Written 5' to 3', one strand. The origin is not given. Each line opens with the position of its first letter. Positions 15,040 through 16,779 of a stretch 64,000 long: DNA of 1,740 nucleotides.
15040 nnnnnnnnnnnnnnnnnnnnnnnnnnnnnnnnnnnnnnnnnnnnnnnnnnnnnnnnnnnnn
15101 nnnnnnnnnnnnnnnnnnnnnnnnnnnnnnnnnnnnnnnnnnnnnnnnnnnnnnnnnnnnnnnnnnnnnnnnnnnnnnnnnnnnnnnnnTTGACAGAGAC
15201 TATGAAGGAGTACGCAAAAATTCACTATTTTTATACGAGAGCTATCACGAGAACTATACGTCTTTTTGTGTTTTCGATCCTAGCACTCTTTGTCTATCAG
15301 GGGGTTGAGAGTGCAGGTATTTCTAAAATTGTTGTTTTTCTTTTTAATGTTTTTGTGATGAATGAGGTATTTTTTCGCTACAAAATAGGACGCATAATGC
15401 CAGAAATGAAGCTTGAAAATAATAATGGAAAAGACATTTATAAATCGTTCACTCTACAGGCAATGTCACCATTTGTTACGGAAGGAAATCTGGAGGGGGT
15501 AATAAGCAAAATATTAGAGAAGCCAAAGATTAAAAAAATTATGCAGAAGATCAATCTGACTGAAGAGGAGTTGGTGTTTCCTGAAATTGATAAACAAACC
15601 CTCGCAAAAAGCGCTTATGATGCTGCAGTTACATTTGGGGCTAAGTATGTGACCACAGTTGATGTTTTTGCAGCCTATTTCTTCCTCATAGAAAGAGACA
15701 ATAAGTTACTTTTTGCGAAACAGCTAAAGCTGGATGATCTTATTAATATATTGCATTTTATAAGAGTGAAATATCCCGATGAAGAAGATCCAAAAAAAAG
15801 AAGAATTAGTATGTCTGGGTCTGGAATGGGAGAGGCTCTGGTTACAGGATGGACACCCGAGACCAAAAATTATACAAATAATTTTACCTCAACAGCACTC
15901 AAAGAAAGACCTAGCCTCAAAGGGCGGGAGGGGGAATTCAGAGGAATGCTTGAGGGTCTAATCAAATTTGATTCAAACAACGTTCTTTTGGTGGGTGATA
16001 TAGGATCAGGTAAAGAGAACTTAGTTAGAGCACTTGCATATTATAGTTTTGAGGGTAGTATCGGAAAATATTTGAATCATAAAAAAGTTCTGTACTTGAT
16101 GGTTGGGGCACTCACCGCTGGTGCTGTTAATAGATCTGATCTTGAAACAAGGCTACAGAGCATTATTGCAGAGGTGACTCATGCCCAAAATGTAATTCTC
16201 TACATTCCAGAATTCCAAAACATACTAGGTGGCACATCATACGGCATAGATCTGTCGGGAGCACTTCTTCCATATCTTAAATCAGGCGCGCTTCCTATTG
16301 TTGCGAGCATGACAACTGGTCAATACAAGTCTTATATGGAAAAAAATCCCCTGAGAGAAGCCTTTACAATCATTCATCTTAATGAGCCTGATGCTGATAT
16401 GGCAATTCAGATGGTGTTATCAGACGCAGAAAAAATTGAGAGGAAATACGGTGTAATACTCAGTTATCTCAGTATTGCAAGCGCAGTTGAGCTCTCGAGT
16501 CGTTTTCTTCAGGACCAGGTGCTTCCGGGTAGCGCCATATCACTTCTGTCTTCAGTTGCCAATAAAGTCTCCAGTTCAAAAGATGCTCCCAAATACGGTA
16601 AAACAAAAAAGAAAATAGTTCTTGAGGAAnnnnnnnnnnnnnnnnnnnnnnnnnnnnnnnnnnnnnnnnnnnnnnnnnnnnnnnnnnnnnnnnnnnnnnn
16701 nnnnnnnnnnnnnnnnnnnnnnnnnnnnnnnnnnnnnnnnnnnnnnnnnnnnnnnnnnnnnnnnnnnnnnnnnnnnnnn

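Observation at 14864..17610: A second, membrane-anchored Clp/Hsp100 paralog whose D1 ATPase looks dead, co-arranged with a small membrane protein directly after clpC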

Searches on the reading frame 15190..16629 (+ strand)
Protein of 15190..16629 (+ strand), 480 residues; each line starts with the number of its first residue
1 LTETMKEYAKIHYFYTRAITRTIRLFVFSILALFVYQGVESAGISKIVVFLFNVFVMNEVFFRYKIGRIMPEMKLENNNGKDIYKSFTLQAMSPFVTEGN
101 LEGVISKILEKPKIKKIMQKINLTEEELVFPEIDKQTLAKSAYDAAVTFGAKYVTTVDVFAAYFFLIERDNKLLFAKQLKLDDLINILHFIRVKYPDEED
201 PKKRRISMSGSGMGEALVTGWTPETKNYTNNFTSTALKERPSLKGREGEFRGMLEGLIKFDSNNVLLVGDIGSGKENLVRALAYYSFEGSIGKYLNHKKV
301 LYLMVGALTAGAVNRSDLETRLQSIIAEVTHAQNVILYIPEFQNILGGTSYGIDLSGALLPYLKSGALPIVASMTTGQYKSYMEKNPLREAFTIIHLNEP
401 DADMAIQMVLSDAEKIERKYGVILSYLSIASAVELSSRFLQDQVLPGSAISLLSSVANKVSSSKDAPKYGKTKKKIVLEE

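Call 6: find_homologous_proteins(query=window:15190-16629:+, max_evalue=0.001)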
Query window:15190-16629:+ (480 aa): 278 proteins with E <= 0.001 among 8000 candidates; the best 120 are listed.
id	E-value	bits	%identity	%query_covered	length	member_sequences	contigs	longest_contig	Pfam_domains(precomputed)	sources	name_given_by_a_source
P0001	0.0e+0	1030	100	99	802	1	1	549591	PF00158.33,PF07724.21,PF00004.36,PF17871.8,PF07728.21,PF10431.16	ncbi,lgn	-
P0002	4.3e-191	654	62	99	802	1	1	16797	PF00158.33,PF07724.21,PF00004.36,PF17871.8,PF07728.21,PF10431.16,PF13191.13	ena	-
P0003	1.8e-188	645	63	99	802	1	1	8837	PF00158.33,PF07724.21,PF00004.36,PF13401.13,PF17871.8,PF07728.21,PF10431.16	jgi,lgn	-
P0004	7.7e-188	643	62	99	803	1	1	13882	PF00158.33,PF07724.21,PF00004.36,PF13401.13,PF17871.8,PF05673.20,PF07728.21,PF10431.16,PF13191.13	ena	-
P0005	3.8e-186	637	62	99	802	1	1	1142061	PF00158.33,PF07724.21,PF00004.36,PF17871.8,PF07728.21,PF10431.16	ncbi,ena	-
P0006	6.4e-186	637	62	99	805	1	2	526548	PF00158.33,PF07724.21,PF00004.36,PF13401.13,PF17871.8,PF07728.21,PF10431.16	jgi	jgi:ATP-dependent Clp protease ATP-binding subunit ClpA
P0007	4.0e-185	634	60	99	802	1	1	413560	PF00158.33,PF07724.21,PF00004.36,PF13401.13,PF17871.8,PF07728.21,PF10431.16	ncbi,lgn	-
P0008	2.7e-184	631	60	99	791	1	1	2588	PF00158.33,PF07724.21,PF00004.36,PF17871.8,PF07728.21,PF10431.16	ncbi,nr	ncbi:MAG TPA: ATP-dependent Clp protease ATP-binding subunit, partial [Candidatus Saccharimonadales 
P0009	9.1e-183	626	60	98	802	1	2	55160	PF00158.33,PF07724.21,PF00004.36,PF13401.13,PF17871.8,PF07728.21,PF10431.16,PF13191.13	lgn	-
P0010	8.4e-182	623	59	98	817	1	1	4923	PF00158.33,PF07724.21,PF00004.36,PF13401.13,PF17871.8,PF07728.21,PF10431.16,PF13191.13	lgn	-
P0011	1.4e-181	622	59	99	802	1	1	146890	PF00158.33,PF07724.21,PF00004.36,PF17871.8,PF07728.21,PF10431.16,PF13191.13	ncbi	-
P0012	1.5e-181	622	60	99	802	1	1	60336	PF00158.33,PF07724.21,PF00004.36,PF13401.13,PF17871.8,PF07728.21,PF10431.16,PF13191.13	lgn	-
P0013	3.4e-181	621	60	99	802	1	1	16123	PF00158.33,PF07724.21,PF12775.14,PF00004.36,PF17871.8,PF07728.21,PF10431.16,PF13191.13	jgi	jgi:ATP-dependent Clp protease ATP-binding subunit ClpC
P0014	4.8e-181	621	57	98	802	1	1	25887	PF01695.24,PF00158.33,PF07724.21,PF00004.36,PF13401.13,PF17871.8,PF07728.21,PF10431.16,PF13191.13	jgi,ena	-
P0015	6.7e-181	620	58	99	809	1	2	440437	PF00158.33,PF07724.21,PF00004.36,PF13401.13,PF17871.8,PF07728.21,PF10431.16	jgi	jgi:ATP-dependent Clp protease ATP-binding subunit ClpA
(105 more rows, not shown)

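Call 11: find_encoding_contigs(protein=P0001, flank=8000, max_places=3)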
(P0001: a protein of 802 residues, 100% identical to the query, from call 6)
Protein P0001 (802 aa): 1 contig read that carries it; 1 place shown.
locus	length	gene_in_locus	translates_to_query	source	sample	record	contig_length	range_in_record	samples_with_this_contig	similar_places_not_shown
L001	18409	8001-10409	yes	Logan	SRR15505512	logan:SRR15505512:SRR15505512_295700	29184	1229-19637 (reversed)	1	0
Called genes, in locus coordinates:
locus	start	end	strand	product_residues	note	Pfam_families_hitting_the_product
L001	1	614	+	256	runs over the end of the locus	PF01925:TauE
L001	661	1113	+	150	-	-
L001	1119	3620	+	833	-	-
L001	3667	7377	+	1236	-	PF02861:Clp_N, PF23569:NBD_SMAX1, PF00004:AAA, PF17871:AAA_lid_9, PF00004:AAA, PF07724:AAA_2, PF07728:AAA_5, PF10431:ClpB_D2-small, +6 more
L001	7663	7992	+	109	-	-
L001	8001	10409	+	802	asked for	PF00004:AAA (faint), PF17871:AAA_lid_9, PF00158:Sigma54_activat (weak), PF07724:AAA_2, PF07728:AAA_5, PF10431:ClpB_D2-small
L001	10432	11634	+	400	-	PF08529:NusA_N, PF13184:KH_NusA_1st, PF26594:KH_NusA_2nd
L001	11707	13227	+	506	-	PF00009:GTP_EFTU, PF00071:Ras, PF01926:MMR_HSR1, PF03144:GTP_EFTU_D2 (faint), PF22042:EF-G_D2, PF11987:IF-2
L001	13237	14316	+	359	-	-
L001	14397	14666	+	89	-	PF00312:Ribosomal_S15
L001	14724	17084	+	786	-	PF01138:RNase_PH, PF03725:RNase_PH_C, PF01138:RNase_PH, PF00013:KH_1, PF00575:S1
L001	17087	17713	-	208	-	PF00753:Lactamase_B, PF13483:Lactamase_B_3, PF12706:Lactamase_B_2 (faint)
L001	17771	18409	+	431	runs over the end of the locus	PF00004:AAA, PF07728:AAA_5, PF22667:Lon_lid (weak)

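Call 15: find_related_loci(query=A1, collection=genome_contigs, flank=7000)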
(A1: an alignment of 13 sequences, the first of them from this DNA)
Query A1 (480 aa) in genome_contigs; peptide patterns used: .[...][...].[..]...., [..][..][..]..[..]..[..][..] (x = any residue, [..] = any of these).
396 stretches matched a pattern; 45 encode a relative of the query (tblastn E <= 1e-3); 44 distinct loci.
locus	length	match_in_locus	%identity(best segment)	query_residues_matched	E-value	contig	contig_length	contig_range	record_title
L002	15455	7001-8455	60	3-480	0e+0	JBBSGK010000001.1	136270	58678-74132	MAG: Candidatus Levyibacteriota bacterium isolate LS2_sbin.37 LS2_sbin.37_K_1061297_L_136270_cov_12.0000, whole genome s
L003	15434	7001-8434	59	3-480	0e+0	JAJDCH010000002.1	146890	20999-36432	MAG: Candidatus Levyibacteriota bacterium isolate OFTM270 OFTM270_1, whole genome shotgun sequence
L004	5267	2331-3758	58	5-480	0e+0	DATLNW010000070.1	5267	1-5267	MAG TPA_asm: Lysobacterales bacterium isolate SMAG_U13810 k141_1001694, whole genome shotgun sequence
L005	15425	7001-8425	59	5-479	0e+0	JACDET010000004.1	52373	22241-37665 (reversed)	MAG: Candidatus Levyibacteriota bacterium isolate MGR_bin367 SD2903_NODE_38_length_52373_cov_1.159476, whole genome shot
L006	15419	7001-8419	60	8-480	0e+0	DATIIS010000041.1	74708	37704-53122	MAG TPA_asm: Candidatus Saccharimonadales bacterium isolate SMAG_U15671 k141_111530, whole genome shotgun sequence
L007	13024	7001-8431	58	4-480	0e+0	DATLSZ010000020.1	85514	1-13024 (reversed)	MAG TPA_asm: Candidatus Acidiferrales bacterium isolate SMAG_U13943 k141_581512, whole genome shotgun sequence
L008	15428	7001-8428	58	5-480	0e+0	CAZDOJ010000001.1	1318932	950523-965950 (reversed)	MAG TPA_asm: uncultured Gammaproteobacteria bacterium isolate SRP292972_co3_93 genome assembly, contig: NODE_1_length_13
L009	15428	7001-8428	57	5-480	0e+0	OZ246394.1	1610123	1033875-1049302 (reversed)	MAG: uncultured Gammaproteobacteria bacterium isolate SRP292972_co1_11 genome assembly, chromosome: 1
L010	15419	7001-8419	58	8-480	0e+0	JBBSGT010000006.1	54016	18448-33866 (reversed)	MAG: Candidatus Levyibacteriota bacterium isolate LS2_sbin.47 LS2_sbin.47_K_242305_L_54016_cov_22.0122, whole genome sho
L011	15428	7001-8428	58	5-479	0e+0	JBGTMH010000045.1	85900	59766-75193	MAG: Patescibacteria group bacterium isolate JTS-RE358 k141_9608639, whole genome shotgun sequence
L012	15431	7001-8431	60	4-480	0e+0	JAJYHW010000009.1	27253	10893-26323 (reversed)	MAG: bacterium isolate DBS1-3.bin97 NODE_2925_length_27253_cov_1.44949, whole genome shotgun sequence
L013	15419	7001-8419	57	8-480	5e-180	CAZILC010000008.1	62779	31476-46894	MAG TPA_asm: uncultured Gammaproteobacteria bacterium isolate SRP200132_co1_59 genome assembly, contig: NODE_675_length_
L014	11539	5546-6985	55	5-480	1e-176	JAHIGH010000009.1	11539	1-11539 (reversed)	MAG: Patescibacteria group bacterium isolate KR11_N2.mb.17 KR11_N2.mb.17_k141_5066, whole genome shotgun sequence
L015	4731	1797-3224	56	5-480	0e+0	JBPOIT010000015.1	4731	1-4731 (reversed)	MAG: Candidatus Levyibacteriota bacterium isolate MAG_784 c_000000578655, whole genome shotgun sequence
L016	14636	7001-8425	55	5-479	1e-172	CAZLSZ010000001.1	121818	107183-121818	MAG TPA_asm: uncultured Gammaproteobacteria bacterium isolate SRP170004_co1_21 genome assembly, contig: NODE_152_length_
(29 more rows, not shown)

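Call 43: search_protein_representatives(alignment_id=A1)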
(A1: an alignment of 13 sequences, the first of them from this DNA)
Query: 13 sequences, 476 profile positions. Proteins with E-value up to 0.001 (for the whole library): 15497; up to 1e-10: 9731; up to 1e-30: 1414. The best 150 are listed.
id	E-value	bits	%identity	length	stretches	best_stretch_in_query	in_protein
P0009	3.0e-245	830.6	-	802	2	1-475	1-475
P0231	2.2e-177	606.8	-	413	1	1-408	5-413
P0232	7.6e-157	539.1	-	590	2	1-455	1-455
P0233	1.0e-151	522.2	-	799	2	3-461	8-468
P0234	5.3e-127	440.7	-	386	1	6-381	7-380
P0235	1.1e-125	436.4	-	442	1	53-458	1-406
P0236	1.8e-121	422.5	-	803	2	1-456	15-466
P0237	1.9e-119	415.8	-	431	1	1-405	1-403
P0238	8.8e-112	390.5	-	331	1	53-380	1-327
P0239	1.3e-110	386.7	-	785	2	1-457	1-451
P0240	2.3e-110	385.8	-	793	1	1-460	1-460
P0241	2.7e-106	372.4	-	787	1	3-462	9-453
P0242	2.8e-104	365.7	-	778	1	1-462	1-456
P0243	9.0e-104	364.1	-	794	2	1-453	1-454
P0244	9.8e-103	360.7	-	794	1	5-461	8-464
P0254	2.0e-84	300.3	-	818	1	7-455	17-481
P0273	1.7e-55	204.9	-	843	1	5-463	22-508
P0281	1.8e-50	188.3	-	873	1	9-461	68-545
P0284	8.2e-49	182.9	-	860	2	41-459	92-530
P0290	3.6e-46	174.1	-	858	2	4-465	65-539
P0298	3.0e-44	167.8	-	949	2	167-457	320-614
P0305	1.1e-43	165.9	-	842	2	141-463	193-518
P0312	7.5e-43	163.2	-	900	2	141-461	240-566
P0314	9.7e-43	162.8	-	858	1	40-468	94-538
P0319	3.1e-42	161.2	-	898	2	134-462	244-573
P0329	4.7e-41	157.3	-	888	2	138-456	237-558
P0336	1.5e-40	155.7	-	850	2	154-456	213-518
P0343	2.2e-40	155.1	-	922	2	76-464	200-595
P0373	5.7e-39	150.4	-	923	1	154-462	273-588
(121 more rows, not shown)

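Call 46: list_cluster_members(proteins=[P0273, P0281, P0284, P0290, P0314, P0298, P0240, P0254, P0305, P0343])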
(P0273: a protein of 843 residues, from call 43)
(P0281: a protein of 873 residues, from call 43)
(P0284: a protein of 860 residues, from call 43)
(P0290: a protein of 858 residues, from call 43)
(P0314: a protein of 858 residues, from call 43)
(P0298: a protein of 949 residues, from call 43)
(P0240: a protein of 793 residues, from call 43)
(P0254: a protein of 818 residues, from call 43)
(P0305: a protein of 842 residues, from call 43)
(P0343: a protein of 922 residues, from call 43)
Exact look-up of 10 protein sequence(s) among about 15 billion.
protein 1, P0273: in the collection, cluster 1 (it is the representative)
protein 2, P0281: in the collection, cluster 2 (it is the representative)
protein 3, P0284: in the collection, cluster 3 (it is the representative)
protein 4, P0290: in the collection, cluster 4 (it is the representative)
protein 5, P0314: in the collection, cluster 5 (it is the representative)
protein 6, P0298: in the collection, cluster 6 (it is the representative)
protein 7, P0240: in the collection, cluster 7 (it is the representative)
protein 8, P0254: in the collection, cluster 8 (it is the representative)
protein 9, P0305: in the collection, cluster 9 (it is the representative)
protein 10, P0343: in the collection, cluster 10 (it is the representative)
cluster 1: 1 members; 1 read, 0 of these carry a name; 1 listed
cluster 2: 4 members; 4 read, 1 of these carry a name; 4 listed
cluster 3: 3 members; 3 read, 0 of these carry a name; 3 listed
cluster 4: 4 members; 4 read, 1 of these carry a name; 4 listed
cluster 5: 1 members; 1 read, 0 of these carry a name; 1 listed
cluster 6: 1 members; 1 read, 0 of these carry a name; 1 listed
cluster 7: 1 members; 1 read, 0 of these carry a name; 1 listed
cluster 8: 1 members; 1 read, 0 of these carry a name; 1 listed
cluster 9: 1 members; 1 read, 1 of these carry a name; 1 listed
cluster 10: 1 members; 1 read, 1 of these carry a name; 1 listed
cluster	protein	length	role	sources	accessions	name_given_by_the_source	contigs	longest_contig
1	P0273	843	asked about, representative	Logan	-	-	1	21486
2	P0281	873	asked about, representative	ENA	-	-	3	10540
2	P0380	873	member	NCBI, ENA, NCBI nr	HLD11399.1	MAG TPA: AAA family ATPase [Patescibacteria group bacterium] | AAA family ATPase [Patescibacteria group bacterium]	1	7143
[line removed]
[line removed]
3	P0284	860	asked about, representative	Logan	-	-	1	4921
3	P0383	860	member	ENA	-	-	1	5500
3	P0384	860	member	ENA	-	-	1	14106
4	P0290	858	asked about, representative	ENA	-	-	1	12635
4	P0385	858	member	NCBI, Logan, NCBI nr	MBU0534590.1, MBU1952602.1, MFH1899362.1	MAG: ATP-dependent Clp protease ATP-binding subunit [Patescibacteria group bacterium] | ATP-dependent Clp protease ATP-binding subunit [Patescibacteria group bacterium]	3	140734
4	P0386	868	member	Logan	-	-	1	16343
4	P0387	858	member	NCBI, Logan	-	-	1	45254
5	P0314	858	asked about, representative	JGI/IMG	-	-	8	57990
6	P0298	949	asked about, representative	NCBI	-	-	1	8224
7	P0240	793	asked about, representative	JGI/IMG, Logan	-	-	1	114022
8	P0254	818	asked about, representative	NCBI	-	-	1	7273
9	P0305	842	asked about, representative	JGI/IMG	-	ATP-dependent Clp protease ATP-binding subunit ClpC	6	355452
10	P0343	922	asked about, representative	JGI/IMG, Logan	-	ATP-dependent Clp protease ATP-binding subunit ClpC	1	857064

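Call 47: find_encoding_contigs(protein=P0343, flank=6000, max_places=1)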
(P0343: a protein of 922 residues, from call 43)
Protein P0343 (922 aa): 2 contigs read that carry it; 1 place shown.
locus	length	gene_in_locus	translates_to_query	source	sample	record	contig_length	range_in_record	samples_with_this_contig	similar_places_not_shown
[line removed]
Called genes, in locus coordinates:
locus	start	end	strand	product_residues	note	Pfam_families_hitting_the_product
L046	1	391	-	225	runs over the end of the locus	PF02223:Thymidylate_kin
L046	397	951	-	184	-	PF13238:AAA_18 (weak), PF21448:DNMK (faint), PF13207:AAA_17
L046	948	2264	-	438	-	PF02511:Thy1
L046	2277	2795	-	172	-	PF00383:dCMP_cyt_deam_1, PF14437:MafB19-deam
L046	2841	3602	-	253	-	PF00687:Ribosomal_L1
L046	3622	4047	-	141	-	PF03946:Ribosomal_L11_N, PF00298:Ribosomal_L11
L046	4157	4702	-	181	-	PF02357:NusG, PF00467:KOW (weak)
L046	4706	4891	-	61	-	PF00584:SecE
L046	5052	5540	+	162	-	-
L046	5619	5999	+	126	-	-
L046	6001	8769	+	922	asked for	PF02861:Clp_N, PF00158:Sigma54_activat (faint), PF12775:AAA_7 (faint), PF17871:AAA_lid_9, PF07724:AAA_2, PF00004:AAA, PF07728:AAA_5, PF10431:ClpB_D2-small, +1 more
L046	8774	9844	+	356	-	PF00953:Glycos_transf_4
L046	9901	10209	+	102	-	PF00829:Ribosomal_L21p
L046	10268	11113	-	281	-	-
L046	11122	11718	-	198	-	PF21176:RecR_HhH, PF02132:RecR_ZnF (weak), PF01751:Toprim, PF13662:Toprim_4, PF21175:RecR_C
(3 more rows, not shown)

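Call 48: find_encoding_contigs(protein=P0305, flank=6000, max_places=1)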
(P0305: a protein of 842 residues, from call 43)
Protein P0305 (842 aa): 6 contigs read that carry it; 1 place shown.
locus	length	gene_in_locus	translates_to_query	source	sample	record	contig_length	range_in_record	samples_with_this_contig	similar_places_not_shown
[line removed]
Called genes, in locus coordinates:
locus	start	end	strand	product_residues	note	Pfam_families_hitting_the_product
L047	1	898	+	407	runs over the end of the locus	PF05697:Trigger_N, PF00254:FKBP_C, PF05698:Trigger_C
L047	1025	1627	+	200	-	PF00574:CLP_protease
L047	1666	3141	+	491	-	PF02789:Peptidase_M17_N, PF00883:Peptidase_M17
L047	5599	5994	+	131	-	-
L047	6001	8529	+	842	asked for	PF02861:Clp_N, PF00004:AAA (weak), PF17871:AAA_lid_9, PF00158:Sigma54_activat (weak), PF00004:AAA (weak), PF07724:AAA_2, PF07728:AAA_5, PF10431:ClpB_D2-small, +4 more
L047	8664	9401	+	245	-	PF00106:adh_short, PF08659:KR, PF01073:3Beta_HSD (weak), PF13561:adh_short_C2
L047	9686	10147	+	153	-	-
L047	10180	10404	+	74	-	-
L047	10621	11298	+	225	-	PF01966:HD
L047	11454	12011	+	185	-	-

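Call 54: find_encoding_contigs(protein=P0385, flank=5000, max_places=1)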
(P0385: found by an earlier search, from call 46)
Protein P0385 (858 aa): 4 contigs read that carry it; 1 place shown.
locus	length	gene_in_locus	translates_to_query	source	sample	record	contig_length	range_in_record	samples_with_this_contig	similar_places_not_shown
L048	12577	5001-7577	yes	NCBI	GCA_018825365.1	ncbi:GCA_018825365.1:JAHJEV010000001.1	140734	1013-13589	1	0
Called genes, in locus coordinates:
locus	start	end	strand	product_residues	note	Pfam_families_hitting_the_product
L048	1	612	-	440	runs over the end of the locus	PF05148:Methyltransf_8 (faint), PF01209:Ubie_methyltran, PF06325:PrmA, PF13489:Methyltransf_23, PF08241:Methyltransf_11, PF08242:Methyltransf_12, PF13649:Methyltransf_25, PF13847:Methyltransf_31, +1 more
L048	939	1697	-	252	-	-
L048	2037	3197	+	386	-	PF13173:AAA_14, PF13635:DUF4143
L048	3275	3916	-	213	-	PF08843:AbiEii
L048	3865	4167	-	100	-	PF21956:DUF6922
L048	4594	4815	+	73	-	-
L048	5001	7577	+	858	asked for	PF13401:AAA_22 (faint), PF00004:AAA, PF17871:AAA_lid_9, PF00158:Sigma54_activat (weak), PF00004:AAA, PF07724:AAA_2, PF07728:AAA_5, PF10431:ClpB_D2-small, +6 more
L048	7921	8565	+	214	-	PF13302:Acetyltransf_3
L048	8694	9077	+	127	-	PF22311:DUF6970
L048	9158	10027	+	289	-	-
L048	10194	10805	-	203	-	-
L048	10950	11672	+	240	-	-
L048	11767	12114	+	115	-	-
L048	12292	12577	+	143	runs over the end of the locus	-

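Call 55: find_encoding_contigs(protein=P0314, flank=5000, max_places=1)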
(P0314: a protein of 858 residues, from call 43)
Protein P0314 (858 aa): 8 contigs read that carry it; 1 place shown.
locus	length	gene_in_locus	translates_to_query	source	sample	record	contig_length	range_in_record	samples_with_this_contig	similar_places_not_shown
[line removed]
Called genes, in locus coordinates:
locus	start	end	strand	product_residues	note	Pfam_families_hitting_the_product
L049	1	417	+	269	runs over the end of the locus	PF00557:Peptidase_M24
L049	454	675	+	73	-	PF01176:eIF-1a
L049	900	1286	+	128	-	PF00416:Ribosomal_S13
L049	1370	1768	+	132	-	PF00411:Ribosomal_S11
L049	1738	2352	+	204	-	PF00163:Ribosomal_S4, PF01479:S4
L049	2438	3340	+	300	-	PF01193:RNA_pol_L, PF01000:RNA_pol_A_bac, PF03118:RNA_pol_A_CTD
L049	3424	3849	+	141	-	PF01196:Ribosomal_L17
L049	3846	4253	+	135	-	PF00572:Ribosomal_L13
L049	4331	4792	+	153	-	PF00380:Ribosomal_S9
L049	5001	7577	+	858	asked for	PF00158:Sigma54_activat (faint), PF04851:ResIII (faint), PF06414:Zeta_toxin (faint), PF00004:AAA, PF17871:AAA_lid_9, PF07724:AAA_2, PF07728:AAA_5, PF10431:ClpB_D2-small, +4 more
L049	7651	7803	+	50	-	PF02615:Ldh_2 (weak)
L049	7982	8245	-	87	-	PF05016:ParE_toxin (weak)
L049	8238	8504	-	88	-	PF02604:PhdYeFM_antitox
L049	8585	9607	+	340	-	PF03462:PCRF, PF00472:RF-1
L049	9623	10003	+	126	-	-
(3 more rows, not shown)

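Call 56: find_encoding_contigs(protein=P0273, flank=5000, max_places=1)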
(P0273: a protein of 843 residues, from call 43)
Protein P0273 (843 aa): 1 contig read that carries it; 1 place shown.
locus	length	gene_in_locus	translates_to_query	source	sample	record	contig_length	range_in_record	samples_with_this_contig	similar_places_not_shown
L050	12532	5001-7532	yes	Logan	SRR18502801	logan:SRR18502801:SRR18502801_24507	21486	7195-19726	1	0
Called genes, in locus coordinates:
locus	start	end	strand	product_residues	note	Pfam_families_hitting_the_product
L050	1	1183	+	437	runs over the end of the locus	-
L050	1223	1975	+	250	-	PF01145:Band_7, PF13421:Band_7_1 (weak)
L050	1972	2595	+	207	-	PF00160:Pro_isomerase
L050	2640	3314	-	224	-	PF01797:Y1_Tnp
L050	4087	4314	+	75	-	-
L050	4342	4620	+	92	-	-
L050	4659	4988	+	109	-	-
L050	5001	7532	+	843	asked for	PF01695:IstB_IS21 (weak), PF13191:AAA_16 (weak), PF00004:AAA, PF17871:AAA_lid_9, PF00004:AAA, PF07724:AAA_2, PF07728:AAA_5, PF10431:ClpB_D2-small, +9 more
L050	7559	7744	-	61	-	-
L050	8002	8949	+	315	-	-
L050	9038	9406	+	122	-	PF06262:Zincin_1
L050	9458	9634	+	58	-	-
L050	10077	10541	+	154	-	PF08534:Redoxin, PF00578:AhpC-TSA, PF13905:Thioredoxin_8 (weak)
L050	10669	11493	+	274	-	PF12705:PDDEXK_1, PF01930:Cas_Cas4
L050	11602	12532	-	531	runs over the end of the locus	PF16949:ABC_tran_2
